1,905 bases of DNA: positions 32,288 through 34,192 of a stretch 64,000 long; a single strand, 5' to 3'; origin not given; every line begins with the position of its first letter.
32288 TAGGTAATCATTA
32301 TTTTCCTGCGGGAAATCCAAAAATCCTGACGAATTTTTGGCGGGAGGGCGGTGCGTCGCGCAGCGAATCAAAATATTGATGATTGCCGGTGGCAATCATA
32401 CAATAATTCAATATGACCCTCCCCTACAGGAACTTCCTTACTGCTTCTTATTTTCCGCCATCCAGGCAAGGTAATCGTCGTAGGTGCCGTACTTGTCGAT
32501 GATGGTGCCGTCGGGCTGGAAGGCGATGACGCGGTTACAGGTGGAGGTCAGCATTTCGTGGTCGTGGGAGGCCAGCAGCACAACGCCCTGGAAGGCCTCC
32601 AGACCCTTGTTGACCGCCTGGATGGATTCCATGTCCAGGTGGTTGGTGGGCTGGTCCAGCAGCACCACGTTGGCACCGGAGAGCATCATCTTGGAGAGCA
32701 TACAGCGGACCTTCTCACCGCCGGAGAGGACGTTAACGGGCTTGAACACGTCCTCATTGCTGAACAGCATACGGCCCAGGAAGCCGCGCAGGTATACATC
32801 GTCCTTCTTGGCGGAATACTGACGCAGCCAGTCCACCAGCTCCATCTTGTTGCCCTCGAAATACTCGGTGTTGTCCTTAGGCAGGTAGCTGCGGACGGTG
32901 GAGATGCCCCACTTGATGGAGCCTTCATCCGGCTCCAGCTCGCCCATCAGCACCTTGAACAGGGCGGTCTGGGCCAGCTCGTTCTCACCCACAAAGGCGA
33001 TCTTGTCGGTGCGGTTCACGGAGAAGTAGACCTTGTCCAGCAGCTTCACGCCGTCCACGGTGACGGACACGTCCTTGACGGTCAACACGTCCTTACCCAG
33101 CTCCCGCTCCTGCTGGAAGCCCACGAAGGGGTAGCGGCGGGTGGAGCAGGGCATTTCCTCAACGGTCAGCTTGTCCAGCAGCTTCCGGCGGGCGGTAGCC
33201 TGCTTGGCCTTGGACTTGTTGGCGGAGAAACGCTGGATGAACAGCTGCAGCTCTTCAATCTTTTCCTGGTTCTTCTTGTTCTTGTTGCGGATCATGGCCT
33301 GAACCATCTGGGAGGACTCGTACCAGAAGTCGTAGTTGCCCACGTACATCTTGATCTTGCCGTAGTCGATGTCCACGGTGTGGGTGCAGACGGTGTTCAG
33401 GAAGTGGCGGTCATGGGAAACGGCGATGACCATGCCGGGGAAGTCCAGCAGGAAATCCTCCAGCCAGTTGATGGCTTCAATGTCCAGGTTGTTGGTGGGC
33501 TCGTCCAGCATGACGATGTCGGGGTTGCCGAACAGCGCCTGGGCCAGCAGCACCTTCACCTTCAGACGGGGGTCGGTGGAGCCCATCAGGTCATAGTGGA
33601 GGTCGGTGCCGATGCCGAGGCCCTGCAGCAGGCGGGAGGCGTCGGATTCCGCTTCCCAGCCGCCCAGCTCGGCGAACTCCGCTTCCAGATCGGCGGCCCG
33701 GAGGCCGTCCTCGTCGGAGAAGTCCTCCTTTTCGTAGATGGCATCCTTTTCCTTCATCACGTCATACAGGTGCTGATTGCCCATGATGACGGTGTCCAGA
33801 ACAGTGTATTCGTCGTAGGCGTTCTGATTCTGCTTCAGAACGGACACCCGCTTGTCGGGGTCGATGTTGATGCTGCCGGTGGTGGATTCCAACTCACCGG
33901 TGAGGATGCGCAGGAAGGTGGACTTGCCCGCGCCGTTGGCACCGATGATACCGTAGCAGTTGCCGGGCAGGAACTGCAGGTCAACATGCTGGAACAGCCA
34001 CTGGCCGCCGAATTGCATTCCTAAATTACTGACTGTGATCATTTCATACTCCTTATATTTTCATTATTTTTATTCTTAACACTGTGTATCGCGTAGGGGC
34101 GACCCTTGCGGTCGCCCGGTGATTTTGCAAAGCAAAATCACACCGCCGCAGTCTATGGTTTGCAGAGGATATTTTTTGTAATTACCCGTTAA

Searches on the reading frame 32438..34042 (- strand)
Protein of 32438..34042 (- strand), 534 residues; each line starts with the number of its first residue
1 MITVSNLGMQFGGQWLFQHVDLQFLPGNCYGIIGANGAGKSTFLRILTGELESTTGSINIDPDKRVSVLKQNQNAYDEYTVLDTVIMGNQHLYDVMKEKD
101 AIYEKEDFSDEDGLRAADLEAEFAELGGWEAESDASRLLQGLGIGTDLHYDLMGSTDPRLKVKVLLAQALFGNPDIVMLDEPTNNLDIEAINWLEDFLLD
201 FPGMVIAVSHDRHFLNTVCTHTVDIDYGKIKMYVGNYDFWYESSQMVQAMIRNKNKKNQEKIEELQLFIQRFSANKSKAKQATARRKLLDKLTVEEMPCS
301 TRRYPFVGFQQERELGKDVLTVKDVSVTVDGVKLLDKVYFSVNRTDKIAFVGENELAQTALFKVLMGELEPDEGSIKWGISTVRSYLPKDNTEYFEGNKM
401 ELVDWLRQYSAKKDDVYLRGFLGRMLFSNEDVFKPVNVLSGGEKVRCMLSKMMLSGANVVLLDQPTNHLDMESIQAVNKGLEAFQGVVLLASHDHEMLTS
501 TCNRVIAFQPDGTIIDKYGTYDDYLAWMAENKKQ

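Call 7: search_protein_families(library=pfam, proteins=[window:32438-34042:-], max_evalue=0.1)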
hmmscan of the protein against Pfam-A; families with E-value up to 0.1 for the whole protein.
window:32438-34042:- (534 aa): 12 families
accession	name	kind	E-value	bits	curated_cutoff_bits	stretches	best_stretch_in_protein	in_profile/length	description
PF00005.33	ABC_tran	-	2.5e-33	116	25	2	18-184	2-137/137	ABC transporter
PF12848.13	ABC_tran_Xtn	-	2.1e-20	73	25.9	1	223-298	1-76/85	ABC transporter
PF13304.12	AAA_21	-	1.4e-07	32.4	27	1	30-62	2-58/304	AAA domain, putative AbiEii toxin, Type IV TA system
PF02463.25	SMC_N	-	3.9e-06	26.9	40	1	247-505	79-208/220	RecF/RecN/SMC N terminal domain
PF13476.12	AAA_23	-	0.0016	19.6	27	1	17-49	10-41/201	AAA domain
PF06414.18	Zeta_toxin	-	0.0046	16.8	22.3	1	34-65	23-54/199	Zeta toxin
PF01926.29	MMR_HSR1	-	0.0081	16.7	21.9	1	31-62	3-33/113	50S ribosome-binding GTPase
PF03193.22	RsgA_GTPase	-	0.011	16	30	1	25-59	104-138/174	RsgA GTPase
PF00910.28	RNA_helicase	-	0.016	16.1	21.5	1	32-87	3-55/105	RNA helicase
PF13555.12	AAA_29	-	0.016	15.4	27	1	17-44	12-39/61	P-loop containing region of AAA domain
PF13238.12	AAA_18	-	0.082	13.8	29.4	0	32-68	3-25/128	AAA domain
PF03029.23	ATP_bind_1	-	0.093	12.9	27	0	32-63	1-35/240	Conserved hypothetical ATP binding protein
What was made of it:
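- Checked: ABC-F is at 32438-34042(-) and HtpG at 35254-37143(+) (call 7).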

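Call 24: find_encoding_contigs(protein=window:32438-34042:-, flank=4000, max_places=10)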
Protein window:32438-34042:- (534 aa): 9 contigs read that carry it; 4 places shown.
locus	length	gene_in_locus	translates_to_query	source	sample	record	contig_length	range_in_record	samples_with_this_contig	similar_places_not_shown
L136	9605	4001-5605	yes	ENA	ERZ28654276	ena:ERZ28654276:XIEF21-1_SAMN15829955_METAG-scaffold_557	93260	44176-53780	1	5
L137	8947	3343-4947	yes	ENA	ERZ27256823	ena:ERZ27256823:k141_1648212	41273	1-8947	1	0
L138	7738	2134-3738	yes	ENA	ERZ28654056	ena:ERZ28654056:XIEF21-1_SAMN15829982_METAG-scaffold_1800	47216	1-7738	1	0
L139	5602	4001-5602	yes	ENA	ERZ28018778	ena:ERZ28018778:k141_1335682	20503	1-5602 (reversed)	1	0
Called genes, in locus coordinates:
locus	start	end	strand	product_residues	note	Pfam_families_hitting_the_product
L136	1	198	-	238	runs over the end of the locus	-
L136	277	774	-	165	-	-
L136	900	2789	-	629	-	PF25794:SACS (weak), PF02518:HATPase_c, PF13589:HATPase_c_3, PF00183:HSP90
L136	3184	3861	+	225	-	PF13021:DUF3885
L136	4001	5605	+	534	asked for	PF00005:ABC_tran, PF02463:SMC_N (faint), PF13304:AAA_21 (faint), PF12848:ABC_tran_Xtn, PF00005:ABC_tran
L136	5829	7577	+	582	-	PF03485:Arg_tRNA_synt_N, PF00750:tRNA-synt_1d, PF05746:DALR_1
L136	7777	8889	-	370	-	PF13791:Sigma_reg_C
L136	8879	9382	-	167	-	PF07638:Sigma70_ECF (weak), PF04542:Sigma70_r2, PF08281:Sigma70_r4_2, PF04545:Sigma70_r4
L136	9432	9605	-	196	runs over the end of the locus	PF00849:PseudoU_synth_2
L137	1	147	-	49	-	?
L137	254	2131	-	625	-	PF25794:SACS (weak), PF02518:HATPase_c, PF13589:HATPase_c_3, PF00183:HSP90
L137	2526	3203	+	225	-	PF13021:DUF3885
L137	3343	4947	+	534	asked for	PF00005:ABC_tran, PF02463:SMC_N (faint), PF13304:AAA_21 (faint), PF12848:ABC_tran_Xtn, PF00005:ABC_tran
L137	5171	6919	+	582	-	PF03485:Arg_tRNA_synt_N, PF00750:tRNA-synt_1d, PF05746:DALR_1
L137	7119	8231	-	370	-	PF13791:Sigma_reg_C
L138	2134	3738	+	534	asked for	PF00005:ABC_tran, PF02463:SMC_N (faint), PF13304:AAA_21 (faint), PF12848:ABC_tran_Xtn, PF00005:ABC_tran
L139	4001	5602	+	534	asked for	PF00005:ABC_tran, PF02463:SMC_N (faint), PF13304:AAA_21 (faint), PF12848:ABC_tran_Xtn, PF00005:ABC_tran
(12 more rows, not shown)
